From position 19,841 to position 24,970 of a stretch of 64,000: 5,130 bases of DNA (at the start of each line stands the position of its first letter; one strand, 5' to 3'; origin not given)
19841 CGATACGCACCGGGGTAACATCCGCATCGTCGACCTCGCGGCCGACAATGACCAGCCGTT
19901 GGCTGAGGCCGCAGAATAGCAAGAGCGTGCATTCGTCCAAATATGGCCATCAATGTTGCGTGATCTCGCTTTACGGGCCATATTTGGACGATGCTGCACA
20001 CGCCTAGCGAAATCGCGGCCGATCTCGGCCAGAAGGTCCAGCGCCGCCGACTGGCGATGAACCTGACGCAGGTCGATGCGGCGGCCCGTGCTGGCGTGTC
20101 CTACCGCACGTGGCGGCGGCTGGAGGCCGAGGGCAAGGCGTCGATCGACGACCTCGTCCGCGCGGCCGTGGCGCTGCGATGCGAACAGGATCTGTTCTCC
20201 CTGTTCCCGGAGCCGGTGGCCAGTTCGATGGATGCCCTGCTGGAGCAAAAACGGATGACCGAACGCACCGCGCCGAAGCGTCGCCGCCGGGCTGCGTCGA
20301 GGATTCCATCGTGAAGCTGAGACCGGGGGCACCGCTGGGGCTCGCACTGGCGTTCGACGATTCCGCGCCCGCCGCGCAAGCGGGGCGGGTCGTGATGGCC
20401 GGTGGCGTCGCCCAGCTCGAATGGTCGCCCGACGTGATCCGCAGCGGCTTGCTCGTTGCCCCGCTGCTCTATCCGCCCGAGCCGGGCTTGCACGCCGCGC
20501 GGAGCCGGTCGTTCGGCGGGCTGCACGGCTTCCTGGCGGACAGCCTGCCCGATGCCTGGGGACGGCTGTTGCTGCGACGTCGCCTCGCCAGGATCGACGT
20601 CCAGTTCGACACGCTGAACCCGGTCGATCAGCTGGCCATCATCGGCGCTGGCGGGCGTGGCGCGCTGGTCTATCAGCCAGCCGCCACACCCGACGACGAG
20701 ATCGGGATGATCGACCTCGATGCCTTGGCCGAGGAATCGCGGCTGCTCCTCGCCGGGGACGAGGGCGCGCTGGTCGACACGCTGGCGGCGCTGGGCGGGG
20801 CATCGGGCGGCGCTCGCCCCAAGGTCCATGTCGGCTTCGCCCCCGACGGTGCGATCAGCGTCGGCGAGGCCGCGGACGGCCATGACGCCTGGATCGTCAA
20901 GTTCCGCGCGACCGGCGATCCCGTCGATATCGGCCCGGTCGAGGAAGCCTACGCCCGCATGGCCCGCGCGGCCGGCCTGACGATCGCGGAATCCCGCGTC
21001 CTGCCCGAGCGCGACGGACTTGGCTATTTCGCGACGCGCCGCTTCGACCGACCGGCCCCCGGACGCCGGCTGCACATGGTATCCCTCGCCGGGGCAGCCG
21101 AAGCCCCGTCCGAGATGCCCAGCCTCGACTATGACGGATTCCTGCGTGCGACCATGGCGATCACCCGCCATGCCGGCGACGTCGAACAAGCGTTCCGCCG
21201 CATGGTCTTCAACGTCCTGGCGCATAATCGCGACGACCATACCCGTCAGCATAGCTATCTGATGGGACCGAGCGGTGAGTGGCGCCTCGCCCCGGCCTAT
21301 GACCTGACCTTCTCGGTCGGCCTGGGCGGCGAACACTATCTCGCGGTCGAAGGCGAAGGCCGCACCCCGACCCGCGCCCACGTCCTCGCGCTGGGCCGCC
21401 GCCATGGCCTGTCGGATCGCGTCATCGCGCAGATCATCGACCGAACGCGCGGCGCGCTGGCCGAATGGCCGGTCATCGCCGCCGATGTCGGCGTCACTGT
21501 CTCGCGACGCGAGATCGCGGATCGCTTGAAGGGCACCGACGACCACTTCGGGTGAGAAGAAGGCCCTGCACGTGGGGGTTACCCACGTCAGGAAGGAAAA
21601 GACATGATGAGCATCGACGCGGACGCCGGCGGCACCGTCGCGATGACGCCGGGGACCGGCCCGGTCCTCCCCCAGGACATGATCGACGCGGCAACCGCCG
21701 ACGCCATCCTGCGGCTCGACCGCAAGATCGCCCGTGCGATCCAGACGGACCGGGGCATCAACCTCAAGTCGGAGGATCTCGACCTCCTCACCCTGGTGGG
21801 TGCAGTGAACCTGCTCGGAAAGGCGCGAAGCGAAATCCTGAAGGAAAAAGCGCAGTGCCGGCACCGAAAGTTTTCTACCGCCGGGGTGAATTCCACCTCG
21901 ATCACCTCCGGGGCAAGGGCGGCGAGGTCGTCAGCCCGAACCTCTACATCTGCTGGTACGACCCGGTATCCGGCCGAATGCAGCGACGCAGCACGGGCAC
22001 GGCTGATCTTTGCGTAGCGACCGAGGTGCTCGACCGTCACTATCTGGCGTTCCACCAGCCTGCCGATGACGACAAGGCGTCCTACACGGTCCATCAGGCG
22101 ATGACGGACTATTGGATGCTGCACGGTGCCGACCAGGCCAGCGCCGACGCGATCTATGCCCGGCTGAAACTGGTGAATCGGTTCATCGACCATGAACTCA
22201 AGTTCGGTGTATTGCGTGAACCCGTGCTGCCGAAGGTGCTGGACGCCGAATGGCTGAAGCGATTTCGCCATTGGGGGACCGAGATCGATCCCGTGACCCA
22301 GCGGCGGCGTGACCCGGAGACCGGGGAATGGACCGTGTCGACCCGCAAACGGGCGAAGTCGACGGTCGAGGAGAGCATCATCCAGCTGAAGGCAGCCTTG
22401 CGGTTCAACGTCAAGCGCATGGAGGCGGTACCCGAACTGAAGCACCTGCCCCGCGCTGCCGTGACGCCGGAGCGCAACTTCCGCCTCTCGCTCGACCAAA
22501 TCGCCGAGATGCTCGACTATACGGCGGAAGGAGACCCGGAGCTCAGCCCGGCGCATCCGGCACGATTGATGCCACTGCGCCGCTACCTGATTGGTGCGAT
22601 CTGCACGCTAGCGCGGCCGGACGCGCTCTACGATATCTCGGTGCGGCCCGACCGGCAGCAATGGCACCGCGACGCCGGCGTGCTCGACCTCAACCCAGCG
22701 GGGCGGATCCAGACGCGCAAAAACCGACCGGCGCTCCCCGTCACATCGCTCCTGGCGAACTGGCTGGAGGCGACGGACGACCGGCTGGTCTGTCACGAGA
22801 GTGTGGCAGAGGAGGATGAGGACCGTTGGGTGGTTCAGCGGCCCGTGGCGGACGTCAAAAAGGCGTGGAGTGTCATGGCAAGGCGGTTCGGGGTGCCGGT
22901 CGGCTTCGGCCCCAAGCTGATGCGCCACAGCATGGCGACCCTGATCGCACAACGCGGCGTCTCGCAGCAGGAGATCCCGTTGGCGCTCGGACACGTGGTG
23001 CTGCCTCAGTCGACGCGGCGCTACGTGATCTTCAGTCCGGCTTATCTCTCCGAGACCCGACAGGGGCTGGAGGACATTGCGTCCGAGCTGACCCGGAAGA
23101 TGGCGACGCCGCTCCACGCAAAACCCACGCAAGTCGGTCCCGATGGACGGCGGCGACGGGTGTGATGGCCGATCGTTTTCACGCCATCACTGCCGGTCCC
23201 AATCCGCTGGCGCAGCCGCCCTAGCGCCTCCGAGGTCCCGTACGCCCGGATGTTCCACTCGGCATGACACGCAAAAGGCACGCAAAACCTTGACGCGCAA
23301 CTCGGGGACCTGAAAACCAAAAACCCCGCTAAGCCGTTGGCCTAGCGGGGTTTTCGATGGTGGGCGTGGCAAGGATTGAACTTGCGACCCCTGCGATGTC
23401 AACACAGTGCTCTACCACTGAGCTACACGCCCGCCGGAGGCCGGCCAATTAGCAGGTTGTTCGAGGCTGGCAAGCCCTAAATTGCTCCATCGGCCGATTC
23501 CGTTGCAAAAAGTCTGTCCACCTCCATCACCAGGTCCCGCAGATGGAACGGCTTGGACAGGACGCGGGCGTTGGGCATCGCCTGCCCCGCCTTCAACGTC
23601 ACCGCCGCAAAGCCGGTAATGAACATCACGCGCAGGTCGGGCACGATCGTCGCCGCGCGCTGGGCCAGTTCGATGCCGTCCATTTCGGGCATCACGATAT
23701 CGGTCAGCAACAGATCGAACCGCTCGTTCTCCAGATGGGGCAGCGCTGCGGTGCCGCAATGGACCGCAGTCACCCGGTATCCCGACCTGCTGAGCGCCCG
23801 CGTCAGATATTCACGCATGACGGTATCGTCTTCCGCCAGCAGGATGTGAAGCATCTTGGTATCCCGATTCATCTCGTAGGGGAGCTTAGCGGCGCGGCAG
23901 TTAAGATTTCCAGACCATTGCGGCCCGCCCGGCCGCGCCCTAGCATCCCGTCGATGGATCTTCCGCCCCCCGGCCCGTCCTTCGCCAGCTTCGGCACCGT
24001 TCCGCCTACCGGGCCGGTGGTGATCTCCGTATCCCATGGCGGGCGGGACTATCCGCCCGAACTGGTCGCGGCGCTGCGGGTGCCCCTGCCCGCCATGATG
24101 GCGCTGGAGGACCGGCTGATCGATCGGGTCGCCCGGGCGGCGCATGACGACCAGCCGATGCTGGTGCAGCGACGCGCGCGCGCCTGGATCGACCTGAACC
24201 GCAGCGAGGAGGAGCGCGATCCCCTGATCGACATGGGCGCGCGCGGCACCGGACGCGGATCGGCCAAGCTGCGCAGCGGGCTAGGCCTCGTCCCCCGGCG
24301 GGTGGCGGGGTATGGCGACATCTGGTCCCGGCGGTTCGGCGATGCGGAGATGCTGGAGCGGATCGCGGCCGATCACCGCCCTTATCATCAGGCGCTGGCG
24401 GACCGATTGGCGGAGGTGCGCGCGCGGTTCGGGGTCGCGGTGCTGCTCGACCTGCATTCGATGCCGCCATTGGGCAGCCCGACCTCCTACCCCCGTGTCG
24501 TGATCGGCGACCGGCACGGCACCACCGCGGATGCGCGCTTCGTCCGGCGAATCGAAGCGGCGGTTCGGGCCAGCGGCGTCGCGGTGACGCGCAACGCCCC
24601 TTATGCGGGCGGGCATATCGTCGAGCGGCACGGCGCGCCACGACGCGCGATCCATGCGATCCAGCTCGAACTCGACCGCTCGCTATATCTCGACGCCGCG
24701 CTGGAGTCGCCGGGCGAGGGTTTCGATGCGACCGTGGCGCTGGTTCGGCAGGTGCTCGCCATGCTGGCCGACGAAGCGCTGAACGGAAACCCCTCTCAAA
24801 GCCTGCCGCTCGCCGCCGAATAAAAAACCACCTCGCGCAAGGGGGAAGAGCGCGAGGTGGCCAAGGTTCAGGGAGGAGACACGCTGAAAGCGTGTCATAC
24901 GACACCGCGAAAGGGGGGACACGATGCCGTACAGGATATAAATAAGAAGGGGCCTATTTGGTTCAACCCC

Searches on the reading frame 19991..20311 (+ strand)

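Call 67: search_protein_families(library=pfam, proteins=[window:19991-20311:+], max_evalue=0.01)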
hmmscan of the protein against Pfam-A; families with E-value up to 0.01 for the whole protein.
window:19991-20311:+ (107 aa): 2 families
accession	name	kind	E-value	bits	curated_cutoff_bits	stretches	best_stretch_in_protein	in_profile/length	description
PF13560.12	HTH_31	-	2.5e-06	28.1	27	1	11-68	1-60/64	Helix-turn-helix domain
PF01381.28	HTH_3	-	2.5e-05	24.7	23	1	17-64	2-50/55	Helix-turn-helix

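Call 68: search_protein_families(library=phrogs, proteins=[window:19991-20311:+], max_evalue=0.001)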
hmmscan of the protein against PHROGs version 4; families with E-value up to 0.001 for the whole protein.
window:19991-20311:+ (107 aa): 4 families
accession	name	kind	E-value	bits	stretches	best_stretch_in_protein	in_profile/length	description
phrog_3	-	transcription regulation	1.2e-06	29.6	1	11-81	88-157/430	transcriptional repressor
phrog_5823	-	transcription regulation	8.9e-06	26.1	1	10-72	5-67/404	transcriptional regulator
phrog_6288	-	unknown function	4.4e-05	24.2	1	9-46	27-64/322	-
phrog_8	-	transcription regulation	0.00015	22.4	1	14-65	164-211/346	transcriptional regulator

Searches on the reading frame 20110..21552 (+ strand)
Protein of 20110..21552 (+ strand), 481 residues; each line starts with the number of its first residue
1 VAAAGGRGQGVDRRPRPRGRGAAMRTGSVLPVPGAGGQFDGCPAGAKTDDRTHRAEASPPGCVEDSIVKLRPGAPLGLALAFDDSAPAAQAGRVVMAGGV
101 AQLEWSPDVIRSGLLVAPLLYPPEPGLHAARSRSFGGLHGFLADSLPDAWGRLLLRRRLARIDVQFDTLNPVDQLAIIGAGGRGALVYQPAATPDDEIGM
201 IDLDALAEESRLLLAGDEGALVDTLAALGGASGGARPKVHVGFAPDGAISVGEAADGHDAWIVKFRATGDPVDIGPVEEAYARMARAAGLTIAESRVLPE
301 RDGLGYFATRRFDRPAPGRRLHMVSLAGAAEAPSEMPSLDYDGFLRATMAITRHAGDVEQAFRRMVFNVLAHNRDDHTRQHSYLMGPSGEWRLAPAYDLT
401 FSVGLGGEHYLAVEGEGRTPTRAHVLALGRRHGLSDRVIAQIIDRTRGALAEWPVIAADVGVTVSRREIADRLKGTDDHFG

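Call 67: search_protein_families(library=pfam, proteins=[window:20110-21552:+], max_evalue=0.01)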
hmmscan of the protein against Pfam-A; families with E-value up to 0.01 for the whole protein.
window:20110-21552:+ (481 aa): 2 families
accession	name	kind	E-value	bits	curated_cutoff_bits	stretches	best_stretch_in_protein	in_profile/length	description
PF07804.18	HipA_C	-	1.1e-42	146.5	30.5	1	232-451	3-211/213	HipA-like C-terminal domain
PF13657.11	Couple_hipA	-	1.2e-06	29.4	22.5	1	90-188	9-98/99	HipA N-terminal domain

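Call 68: search_protein_families(library=phrogs, proteins=[window:20110-21552:+], max_evalue=0.001)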
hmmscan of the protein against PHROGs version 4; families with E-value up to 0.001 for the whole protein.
window:20110-21552:+ (481 aa): 0 families

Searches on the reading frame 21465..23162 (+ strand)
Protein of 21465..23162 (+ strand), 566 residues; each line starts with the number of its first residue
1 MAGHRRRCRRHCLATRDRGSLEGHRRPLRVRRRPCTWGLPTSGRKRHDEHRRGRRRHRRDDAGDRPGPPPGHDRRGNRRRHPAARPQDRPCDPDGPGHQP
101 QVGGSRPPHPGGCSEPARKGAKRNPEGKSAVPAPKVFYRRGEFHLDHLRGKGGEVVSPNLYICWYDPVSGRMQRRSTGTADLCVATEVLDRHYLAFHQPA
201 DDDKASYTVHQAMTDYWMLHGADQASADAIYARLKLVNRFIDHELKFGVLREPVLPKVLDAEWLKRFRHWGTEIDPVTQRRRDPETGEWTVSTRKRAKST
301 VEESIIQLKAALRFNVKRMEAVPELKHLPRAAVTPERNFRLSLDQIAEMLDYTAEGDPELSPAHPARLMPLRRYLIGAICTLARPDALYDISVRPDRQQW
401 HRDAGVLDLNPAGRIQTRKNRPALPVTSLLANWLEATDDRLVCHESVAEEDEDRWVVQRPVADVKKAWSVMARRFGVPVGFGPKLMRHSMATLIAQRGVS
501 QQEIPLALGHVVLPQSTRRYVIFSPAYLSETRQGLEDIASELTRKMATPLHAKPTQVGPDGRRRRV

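Call 11: search_protein_families(library=pfam, proteins=[window:21465-23162:+], max_evalue=0.001)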
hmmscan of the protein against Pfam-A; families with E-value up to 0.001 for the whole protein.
window:21465-23162:+ (566 aa): 0 families

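Call 68: search_protein_families(library=phrogs, proteins=[window:21465-23162:+], max_evalue=0.001)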
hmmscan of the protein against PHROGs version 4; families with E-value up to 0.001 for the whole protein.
window:21465-23162:+ (566 aa): 1 family
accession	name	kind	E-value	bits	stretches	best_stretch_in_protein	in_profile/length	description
phrog_1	-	integration and excision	3.8e-09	37.4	1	165-551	128-461/611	integrase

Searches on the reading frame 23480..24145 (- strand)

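Call 67: search_protein_families(library=pfam, proteins=[window:23480-24145:-], max_evalue=0.01)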
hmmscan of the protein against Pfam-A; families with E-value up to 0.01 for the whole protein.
window:23480-24145:- (222 aa): 1 family
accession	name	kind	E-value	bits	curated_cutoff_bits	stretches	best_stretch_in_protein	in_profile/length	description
PF00072.30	Response_reg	-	9.8e-21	74.4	30.2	1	101-209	1-110/111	Response regulator receiver domain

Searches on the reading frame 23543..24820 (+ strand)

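Call 11: search_protein_families(library=pfam, proteins=[window:23543-24820:+], max_evalue=0.001)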
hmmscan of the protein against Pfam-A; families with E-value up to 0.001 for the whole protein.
window:23543-24820:+ (426 aa): 1 family
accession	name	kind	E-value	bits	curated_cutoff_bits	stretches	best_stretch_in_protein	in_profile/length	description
PF05013.17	FGase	-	8.1e-59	199.8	28.9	1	158-383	2-219/219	N-formylglutamate amidohydrolase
